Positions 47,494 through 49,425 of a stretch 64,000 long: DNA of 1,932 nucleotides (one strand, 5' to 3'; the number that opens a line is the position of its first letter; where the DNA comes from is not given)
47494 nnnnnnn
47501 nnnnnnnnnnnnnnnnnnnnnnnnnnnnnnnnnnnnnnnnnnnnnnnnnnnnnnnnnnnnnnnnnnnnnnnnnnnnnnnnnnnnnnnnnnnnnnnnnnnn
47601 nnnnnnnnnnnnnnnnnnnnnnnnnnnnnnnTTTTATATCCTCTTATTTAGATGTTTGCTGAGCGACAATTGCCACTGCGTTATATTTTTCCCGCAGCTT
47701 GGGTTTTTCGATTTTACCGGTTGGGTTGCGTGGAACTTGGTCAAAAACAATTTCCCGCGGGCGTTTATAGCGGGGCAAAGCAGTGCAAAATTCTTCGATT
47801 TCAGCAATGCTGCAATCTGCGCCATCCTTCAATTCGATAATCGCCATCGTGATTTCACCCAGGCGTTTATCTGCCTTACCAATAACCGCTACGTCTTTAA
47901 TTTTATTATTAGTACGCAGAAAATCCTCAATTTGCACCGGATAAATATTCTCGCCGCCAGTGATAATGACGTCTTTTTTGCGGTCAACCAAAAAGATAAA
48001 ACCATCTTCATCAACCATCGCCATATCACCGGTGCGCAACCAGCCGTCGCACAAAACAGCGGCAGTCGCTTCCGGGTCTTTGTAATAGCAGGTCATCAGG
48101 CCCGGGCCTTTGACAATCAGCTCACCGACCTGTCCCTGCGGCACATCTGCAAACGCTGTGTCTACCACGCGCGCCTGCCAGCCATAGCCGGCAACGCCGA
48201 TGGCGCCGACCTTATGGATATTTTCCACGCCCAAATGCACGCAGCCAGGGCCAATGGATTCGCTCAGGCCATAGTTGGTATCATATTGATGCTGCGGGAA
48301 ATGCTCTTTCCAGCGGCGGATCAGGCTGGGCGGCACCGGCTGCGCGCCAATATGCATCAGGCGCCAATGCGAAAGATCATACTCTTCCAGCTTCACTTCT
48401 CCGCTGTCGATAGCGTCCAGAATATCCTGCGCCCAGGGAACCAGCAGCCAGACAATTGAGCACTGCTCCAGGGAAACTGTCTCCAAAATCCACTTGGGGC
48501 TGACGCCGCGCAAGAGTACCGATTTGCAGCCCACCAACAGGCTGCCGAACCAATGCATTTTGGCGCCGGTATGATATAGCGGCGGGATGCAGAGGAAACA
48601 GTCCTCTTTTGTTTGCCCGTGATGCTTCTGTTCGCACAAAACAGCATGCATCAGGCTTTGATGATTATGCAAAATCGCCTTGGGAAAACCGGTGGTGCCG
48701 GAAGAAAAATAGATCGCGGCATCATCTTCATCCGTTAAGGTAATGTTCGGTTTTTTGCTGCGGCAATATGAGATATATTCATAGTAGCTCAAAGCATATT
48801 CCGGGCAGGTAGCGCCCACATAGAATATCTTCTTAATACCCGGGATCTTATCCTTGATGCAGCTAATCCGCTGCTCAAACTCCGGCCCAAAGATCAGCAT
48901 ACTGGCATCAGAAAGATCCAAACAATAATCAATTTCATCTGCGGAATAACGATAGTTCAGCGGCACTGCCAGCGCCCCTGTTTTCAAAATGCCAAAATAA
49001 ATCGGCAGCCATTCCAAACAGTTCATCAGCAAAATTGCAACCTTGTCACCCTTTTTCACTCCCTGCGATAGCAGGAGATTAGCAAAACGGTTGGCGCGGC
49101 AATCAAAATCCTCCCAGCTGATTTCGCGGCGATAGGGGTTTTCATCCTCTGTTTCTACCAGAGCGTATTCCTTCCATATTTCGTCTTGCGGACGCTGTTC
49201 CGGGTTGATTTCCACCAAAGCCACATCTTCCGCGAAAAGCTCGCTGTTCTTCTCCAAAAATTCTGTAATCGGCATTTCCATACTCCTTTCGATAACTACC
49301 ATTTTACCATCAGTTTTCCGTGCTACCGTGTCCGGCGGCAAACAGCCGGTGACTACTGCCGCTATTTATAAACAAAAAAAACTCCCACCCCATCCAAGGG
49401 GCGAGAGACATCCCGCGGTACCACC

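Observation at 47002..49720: A T-box riboswitch, probably tyrosine-sensing, controls an AMP-dependent ligase + FTCD_C cyclodeaminase operon rather than an aminoacyl-tRNA synthetase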

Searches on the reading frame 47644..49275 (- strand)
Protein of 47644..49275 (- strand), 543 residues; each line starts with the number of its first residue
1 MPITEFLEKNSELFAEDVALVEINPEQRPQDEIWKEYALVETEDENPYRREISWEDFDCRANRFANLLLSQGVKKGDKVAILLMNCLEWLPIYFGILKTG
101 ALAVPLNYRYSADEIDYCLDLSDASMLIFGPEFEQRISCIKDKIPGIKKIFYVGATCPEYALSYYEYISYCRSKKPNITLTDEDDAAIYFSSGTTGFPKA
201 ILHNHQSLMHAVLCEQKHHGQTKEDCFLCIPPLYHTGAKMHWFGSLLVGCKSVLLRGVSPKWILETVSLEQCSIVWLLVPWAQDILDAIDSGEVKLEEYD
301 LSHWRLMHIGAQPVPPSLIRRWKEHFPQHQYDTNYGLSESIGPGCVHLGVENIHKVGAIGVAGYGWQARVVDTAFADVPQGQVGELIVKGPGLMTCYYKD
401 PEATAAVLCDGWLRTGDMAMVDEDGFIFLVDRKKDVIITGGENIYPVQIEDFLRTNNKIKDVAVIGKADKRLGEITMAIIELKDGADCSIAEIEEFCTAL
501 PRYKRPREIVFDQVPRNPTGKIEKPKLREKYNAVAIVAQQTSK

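Call 6: search_protein_families(library=pfam, proteins=[window:47644-49275:-])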
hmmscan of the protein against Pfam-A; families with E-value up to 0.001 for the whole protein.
window:47644-49275:- (543 aa): 2 families
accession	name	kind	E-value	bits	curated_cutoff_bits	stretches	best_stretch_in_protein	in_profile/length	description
PF00501.34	AMP-binding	-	3e-69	234.1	29.9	1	49-398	19-384/384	AMP-binding enzyme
PF13193.12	AMP-binding_C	-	1.7e-10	42.1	24.5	1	449-521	2-76/76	AMP-binding enzyme C-terminal domain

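Call 7: search_protein_families(library=ncbifam, proteins=[window:47644-49275:-])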
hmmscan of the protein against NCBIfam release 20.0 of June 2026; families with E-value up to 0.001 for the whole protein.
window:47644-49275:- (543 aa): 108 families (the best 25 are shown)
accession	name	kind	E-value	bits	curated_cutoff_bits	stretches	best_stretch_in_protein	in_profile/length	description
NF004837.0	PRK06187.1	subfamily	1.7e-123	412.7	476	1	49-533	31-524/531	long-chain-fatty-acid--CoA ligase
NF006182.0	PRK08316.1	subfamily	1.7e-92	310.6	663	1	50-533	35-519/523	fatty acyl-CoA synthetase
NF005857.1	PRK07786.1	exception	5.1e-89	299.1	733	1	50-531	33-512/513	fatty-acid--CoA ligase FadD5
NF005307.0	PRK06839.1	equivalog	9.3e-84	281.8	748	1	50-530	26-492/496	o-succinylbenzoate--CoA ligase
NF005801.1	PRK07656.1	equivalog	4.9e-78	263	657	1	50-528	25-500/500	FadD3 family acyl-CoA ligase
NF004797.0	PRK06145.1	equivalog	5.5e-78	262.5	850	1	50-533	26-497/499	acyl-CoA synthetase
NF004758.0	PRK06087.1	equivalog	1.4e-77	261.4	736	1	54-531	53-535/548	medium-chain fatty-acid--CoA ligase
NF005863.0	PRK07798.1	subfamily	2.5e-77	260.6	543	1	49-523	27-523/540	acyl-CoA synthetase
NF009233.0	PRK12583.1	subfamily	2.5e-76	257.3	832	1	50-530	44-549/558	fatty acid CoA ligase family protein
NF006181.0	PRK08314.1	subfamily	6.8e-76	255.7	705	1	48-533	46-556/563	long-chain-fatty-acid--CoA ligase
NF006020.0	PRK08162.1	subfamily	2.4e-72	244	677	1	50-533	43-540/545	acyl-CoA synthetase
NF005676.0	PRK07470.1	equivalog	2.9e-72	244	774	1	50-539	44-537/544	acyl-CoA synthetase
NF005702.0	PRK07514.1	subfamily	4.8e-71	239.6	558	1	49-534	27-503/506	malonyl-CoA synthase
NF002966.0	PRK03640.1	equivalog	7.2e-71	239.2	556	1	50-531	26-480/483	o-succinylbenzoate--CoA ligase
NF004114.0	PRK05605.1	equivalog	1e-70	238.7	766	2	175-531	213-569/575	long-chain-fatty-acid--CoA ligase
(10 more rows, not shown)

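Call 8: find_homologous_proteins(query=window:47644-49275:-)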
Query window:47644-49275:- (543 aa): 8000 proteins with E <= 0.001 among 8000 candidates; the best 120 are listed.
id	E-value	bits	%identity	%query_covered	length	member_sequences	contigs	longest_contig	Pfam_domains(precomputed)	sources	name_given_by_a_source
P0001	0.0e+0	1280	100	100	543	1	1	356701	PF00501.35,PF13193.13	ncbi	-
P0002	1.9e-296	1002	76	100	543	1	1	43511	PF00501.35,PF13193.13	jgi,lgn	-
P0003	2.7e-296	1001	76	100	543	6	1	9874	PF00501.35,PF13193.13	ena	-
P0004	1.4e-295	999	76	100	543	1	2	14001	PF00501.35,PF13193.13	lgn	-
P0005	6.2e-293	990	76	100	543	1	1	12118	PF00501.35,PF13193.13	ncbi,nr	ncbi:MAG: acyl--CoA ligase [Clostridia bacterium]|nr:acyl--CoA ligase [Clostridia bacterium]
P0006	9.0e-290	980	76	100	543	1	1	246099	PF00501.35,PF13193.13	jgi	jgi:long-chain acyl-CoA synthetase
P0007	1.4e-289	979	74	100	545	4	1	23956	PF00501.35,PF13193.13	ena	-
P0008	4.8e-288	974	75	100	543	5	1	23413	PF00501.35,PF13193.13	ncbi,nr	ncbi:MAG: acyl--CoA ligase [Clostridiales bacterium]|nr:acyl--CoA ligase [Clostridiales bacterium]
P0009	1.1e-287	973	75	100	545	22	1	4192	PF00501.35,PF13193.13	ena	-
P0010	4.2e-287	971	74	100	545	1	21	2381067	PF00501.35,PF13193.13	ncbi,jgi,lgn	ncbi:MAG: class I adenylate-forming enzyme family protein [Christensenellales bacterium]|jgi:long-ch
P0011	7.9e-287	970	74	100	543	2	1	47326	PF00501.35,PF13193.13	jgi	-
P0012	9.5e-287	970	74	100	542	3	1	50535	PF00501.35,PF13193.13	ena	-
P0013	1.1e-286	970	74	100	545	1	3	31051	PF00501.35,PF13193.13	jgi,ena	-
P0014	1.4e-286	969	73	100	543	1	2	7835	PF00501.35,PF13193.13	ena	-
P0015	2.0e-285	965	74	100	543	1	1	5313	PF00501.35,PF13193.13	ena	-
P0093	2.0e-269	913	71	100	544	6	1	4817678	PF00501.35,PF13193.13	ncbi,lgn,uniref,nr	ncbi:acyl--CoA ligase [Ruminiclostridium herbifermentans]|uniref:Acyl--CoA ligase n=1 Tax=Ruminiclos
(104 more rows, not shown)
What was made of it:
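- Sources annotate the homologues as acyl-CoA ligase (call 8).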

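Call 9: find_related_loci(query=window:47644-49275:-, collection=genome_contigs, flank=4000)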
Query window:47644-49275:- (543 aa) in genome_contigs; peptide patterns used: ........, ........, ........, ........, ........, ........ (x = any residue, [..] = any of these).
191 stretches matched a pattern; 161 encode a relative of the query (tblastn E <= 1e-3); the best 80 are kept; 80 distinct loci.
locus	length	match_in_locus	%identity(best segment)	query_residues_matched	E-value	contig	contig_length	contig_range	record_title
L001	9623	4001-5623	74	1-541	0e+0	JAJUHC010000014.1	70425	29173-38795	MAG: Clostridiales bacterium isolate bin54 k141_941366_length_70425_cov_79.0316, whole genome shotgun sequence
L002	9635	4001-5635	70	1-541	0e+0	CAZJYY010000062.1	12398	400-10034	MAG TPA_asm: uncultured Oscillospiraceae bacterium isolate SRP335695_co1_39 genome assembly, contig: NODE_2385_length_12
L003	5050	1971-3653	69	1-543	0e+0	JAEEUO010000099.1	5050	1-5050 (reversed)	MAG: Bacillota bacterium isolate Tb.RUG.430 NODE_81129_length_5050_cov_0.471054, whole genome shotgun sequence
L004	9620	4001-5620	69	1-540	0e+0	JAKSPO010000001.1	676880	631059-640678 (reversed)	MAG: Lachnospiraceae bacterium isolate Horse_feces205 MAG205_1, whole genome shotgun sequence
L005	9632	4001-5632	69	1-542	0e+0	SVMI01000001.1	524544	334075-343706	MAG: Oscillospiraceae bacterium isolate SIG509 NODE_34_length_524544_cov_9.740359, whole genome shotgun sequence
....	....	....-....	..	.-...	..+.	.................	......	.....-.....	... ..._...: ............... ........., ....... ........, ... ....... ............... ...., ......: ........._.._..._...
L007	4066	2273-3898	69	1-541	0e+0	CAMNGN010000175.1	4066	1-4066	MAG: uncultured Blautia sp. isolate SRR1222429_bin.22_metaWRAP_v1.3_MAG genome assembly, contig: NODE.75956_length_4066_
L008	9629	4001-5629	68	1-543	0e+0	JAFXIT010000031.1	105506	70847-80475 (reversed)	MAG: Clostridia bacterium isolate RGIG6452 Sheep_Rectum.Co__c1564332, whole genome shotgun sequence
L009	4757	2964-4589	69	1-541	0e+0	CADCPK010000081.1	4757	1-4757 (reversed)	MAG: uncultured Lachnospiraceae bacterium isolate RUG14852 genome assembly, contig: RUG14852_asm_81, whole genome shotgu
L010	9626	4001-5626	68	1-541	0e+0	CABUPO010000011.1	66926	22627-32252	MAG TPA_asm: uncultured Lachnospiraceae bacterium isolate MGYG-HGUT-04210 genome assembly, contig: GUT_GENOME259679_11,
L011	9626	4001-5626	69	1-541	0e+0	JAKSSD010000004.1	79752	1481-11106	MAG: Lachnospiraceae bacterium isolate Horse_feces272 MAG272_4, whole genome shotgun sequence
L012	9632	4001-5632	69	1-543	0e+0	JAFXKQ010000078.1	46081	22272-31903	MAG: Clostridia bacterium isolate RGIG6501 Sheep_Rectum.Co__c1662773, whole genome shotgun sequence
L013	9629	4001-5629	68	1-541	0e+0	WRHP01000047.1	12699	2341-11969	MAG: Syntrophorhabdaceae bacterium isolate Nt197P3bin122 Ga0082212_10009280, whole genome shotgun sequence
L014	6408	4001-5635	68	1-543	0e+0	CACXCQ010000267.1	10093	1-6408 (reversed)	MAG: uncultured Clostridiales bacterium isolate RUG11137 genome assembly, contig: RUG11137_asm_267, whole genome shotgun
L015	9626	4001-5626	67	1-541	0e+0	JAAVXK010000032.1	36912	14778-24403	MAG: Lachnospiraceae bacterium isolate ABMPRH_221_0 k141_1081883, whole genome shotgun sequence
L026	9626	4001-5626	66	1-541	0e+0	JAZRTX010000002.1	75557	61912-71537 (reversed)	MAG: Clostridia bacterium isolate T1900045338_YK20190027.MAGScoT_cleanbin_000011 SGB_6637_k141_2035763, whole genome sho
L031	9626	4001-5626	67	1-541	0e+0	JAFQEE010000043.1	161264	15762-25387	MAG: Clostridia bacterium isolate RGIG1738 Goat_Cecum-3__c542511, whole genome shotgun sequence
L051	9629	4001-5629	67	1-542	0e+0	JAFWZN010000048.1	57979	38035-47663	MAG: Clostridia bacterium isolate RGIG6213 Sheep_Rectum-2__c274279, whole genome shotgun sequence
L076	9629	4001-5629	68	1-542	0e+0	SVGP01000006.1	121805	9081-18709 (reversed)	MAG: Clostridiales bacterium isolate SIG361 NODE_806_length_121805_cov_2.175126, whole genome shotgun sequence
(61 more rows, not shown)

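Call 12: find_encoding_contigs(protein=P0001, flank=10000, max_places=3)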
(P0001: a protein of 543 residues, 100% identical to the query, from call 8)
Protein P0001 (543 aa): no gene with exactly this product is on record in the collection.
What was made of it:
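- Tried and rejected: Exact look-up of the window ligase in the contig index: not on record (call 12).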

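Call 17: search_protein_families(library=pfam, proteins=[L005:7234-8973:+, L005:8970-9548:+, L004:5648-7324:+, L026:8004-9314:+, L051:2663-3982:+, L076:2712-3983:+, L001:2532-3767:+, L014:3273-3953:+, L009:282-1094:+, L031:473-1327:+])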
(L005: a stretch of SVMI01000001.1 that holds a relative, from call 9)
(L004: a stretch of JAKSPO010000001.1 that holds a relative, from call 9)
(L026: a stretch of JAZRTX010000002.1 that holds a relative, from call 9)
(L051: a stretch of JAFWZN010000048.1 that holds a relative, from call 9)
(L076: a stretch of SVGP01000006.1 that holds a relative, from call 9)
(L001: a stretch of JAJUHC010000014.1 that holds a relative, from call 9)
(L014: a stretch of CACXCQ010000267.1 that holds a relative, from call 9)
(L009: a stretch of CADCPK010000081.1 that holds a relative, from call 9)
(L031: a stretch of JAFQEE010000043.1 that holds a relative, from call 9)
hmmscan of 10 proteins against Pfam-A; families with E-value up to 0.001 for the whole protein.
L005:7234-8973:+ (579 aa): 7 families
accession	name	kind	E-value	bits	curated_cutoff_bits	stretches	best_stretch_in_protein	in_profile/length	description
PF02775.26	TPP_enzyme_C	-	2.9e-22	79.5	21.9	1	361-505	1-149/151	Thiamine pyrophosphate enzyme, C-terminal TPP binding domain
PF01855.24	POR_N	-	2.1e-15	57.6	27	1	14-201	2-197/231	Pyruvate flavodoxin/ferredoxin oxidoreductase, thiamine diP-bdg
PF00037.32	Fer4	-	1.8e-09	37.5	21.1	1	552-573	2-23/24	4Fe-4S binding domain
PF12797.12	Fer4_2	-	2.3e-07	30.7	24.5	1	524-543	4-22/22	4Fe-4S binding domain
PF12837.12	Fer4_6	-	5.8e-07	29.6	25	1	524-544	3-22/24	4Fe-4S binding domain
PF13237.11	Fer4_10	-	4.4e-06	27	25.5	1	525-568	4-52/53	4Fe-4S dicluster domain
PF12838.12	Fer4_7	-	6.1e-05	23.8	27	1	529-572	1-52/52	4Fe-4S dicluster domain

L005:8970-9548:+ (192 aa): 1 family
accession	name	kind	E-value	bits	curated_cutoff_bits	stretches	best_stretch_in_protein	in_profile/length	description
PF01558.24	POR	-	5.3e-39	134.6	27.4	1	14-190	1-172/173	Pyruvate ferredoxin/flavodoxin oxidoreductase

L004:5648-7324:+ (558 aa): 1 family
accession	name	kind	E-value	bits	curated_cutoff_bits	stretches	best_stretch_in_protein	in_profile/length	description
PF00474.23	SSF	-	7.1e-52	177.1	22.8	1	64-464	1-396/406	Sodium:solute symporter family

L026:8004-9314:+ (436 aa): 3 families
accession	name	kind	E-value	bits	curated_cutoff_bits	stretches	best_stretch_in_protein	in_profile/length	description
PF14535.12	AMP-binding_C_2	-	1.5e-29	102.6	25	1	337-432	1-96/96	AMP-binding enzyme C-terminal domain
PF00501.34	AMP-binding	-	6.8e-14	51.9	29.9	1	59-287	151-374/384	AMP-binding enzyme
PF04443.18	LuxE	-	1.9e-05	24.2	24.9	1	232-320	279-366/391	Acyl-protein synthetase, LuxE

L051:2663-3982:+ (439 aa): 1 family
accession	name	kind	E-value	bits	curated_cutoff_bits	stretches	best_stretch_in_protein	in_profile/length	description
PF07690.21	MFS_1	-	1.2e-22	80.7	33.4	1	65-376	13-320/347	Major Facilitator Superfamily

L076:2712-3983:+ (423 aa): 1 family
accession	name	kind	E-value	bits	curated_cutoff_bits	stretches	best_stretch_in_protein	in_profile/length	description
PF07690.21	MFS_1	-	2e-23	83.3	33.4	1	50-362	14-322/347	Major Facilitator Superfamily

L001:2532-3767:+ (411 aa): 3 families
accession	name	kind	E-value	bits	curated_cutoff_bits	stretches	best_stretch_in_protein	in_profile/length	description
PF01408.29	GFO_IDH_MocA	-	2.5e-19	70.6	24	1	9-105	2-96/120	Oxidoreductase family, NAD-binding Rossmann fold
PF22725.1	GFO_IDH_MocA_C3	-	2.5e-08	34.4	27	1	192-300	37-123/124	GFO/IDH/MocA C-terminal domain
PF02894.22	GFO_IDH_MocA_C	-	0.00044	20.6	22.9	1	194-392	32-216/218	Oxidoreductase family, C-terminal alpha/beta domain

L014:3273-3953:+ (226 aa): 2 families
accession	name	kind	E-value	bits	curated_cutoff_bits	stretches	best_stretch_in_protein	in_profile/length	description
PF13483.12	Lactamase_B_3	-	6.4e-22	78.7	24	1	15-191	2-160/160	Beta-lactamase superfamily domain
PF12706.13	Lactamase_B_2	-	1e-21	77.9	27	1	15-192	3-200/200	Beta-lactamase superfamily domain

L009:282-1094:+ (270 aa): 2 families
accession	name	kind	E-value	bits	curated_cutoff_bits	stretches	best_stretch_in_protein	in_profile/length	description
PF04909.20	Amidohydro_2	-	4.7e-22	79.5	26.4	1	81-269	76-288/289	Amidohydrolase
PF01026.27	TatD_DNase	-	0.00057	19.8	27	0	3-238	1-209/253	TatD related DNase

L031:473-1327:+ (284 aa): 1 family
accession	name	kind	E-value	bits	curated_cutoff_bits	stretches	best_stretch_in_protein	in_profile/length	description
PF01261.30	AP_endonuc_2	-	3e-28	99.6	31.1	1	20-252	1-230/249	Xylose isomerase-like TIM barrel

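Call 18: find_encoding_contigs(protein=P0006, flank=8000, max_places=2)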
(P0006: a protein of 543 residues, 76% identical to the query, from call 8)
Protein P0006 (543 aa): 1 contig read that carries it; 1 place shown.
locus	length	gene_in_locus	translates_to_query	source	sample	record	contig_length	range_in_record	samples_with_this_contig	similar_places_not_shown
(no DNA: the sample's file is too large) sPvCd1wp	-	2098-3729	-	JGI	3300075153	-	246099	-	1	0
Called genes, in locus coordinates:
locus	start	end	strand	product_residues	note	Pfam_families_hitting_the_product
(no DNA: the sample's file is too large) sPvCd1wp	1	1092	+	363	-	?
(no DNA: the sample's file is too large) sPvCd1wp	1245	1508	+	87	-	PF00312:Ribosomal_S15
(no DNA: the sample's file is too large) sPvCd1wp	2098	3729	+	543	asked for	PF00501:AMP-binding, PF13193:AMP-binding_C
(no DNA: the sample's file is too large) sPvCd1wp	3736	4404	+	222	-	PF04961:FTCD_C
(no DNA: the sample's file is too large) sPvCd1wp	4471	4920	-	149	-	PF04463:2-thiour_desulf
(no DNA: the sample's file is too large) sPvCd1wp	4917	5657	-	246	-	PF01171:ATP_bind_3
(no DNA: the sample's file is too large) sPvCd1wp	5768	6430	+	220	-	PF03775:MinC_C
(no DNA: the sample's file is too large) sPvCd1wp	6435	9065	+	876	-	PF01624:MutS_I, PF05188:MutS_II, PF05192:MutS_III, PF05190:MutS_IV, PF00488:MutS_V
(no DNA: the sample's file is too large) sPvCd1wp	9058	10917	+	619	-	PF02518:HATPase_c, PF13589:HATPase_c_3, PF01119:DNA_mis_repair, PF08676:MutL_C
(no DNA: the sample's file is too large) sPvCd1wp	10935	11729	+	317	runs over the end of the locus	PF01745:IPT (weak), PF01715:IPPT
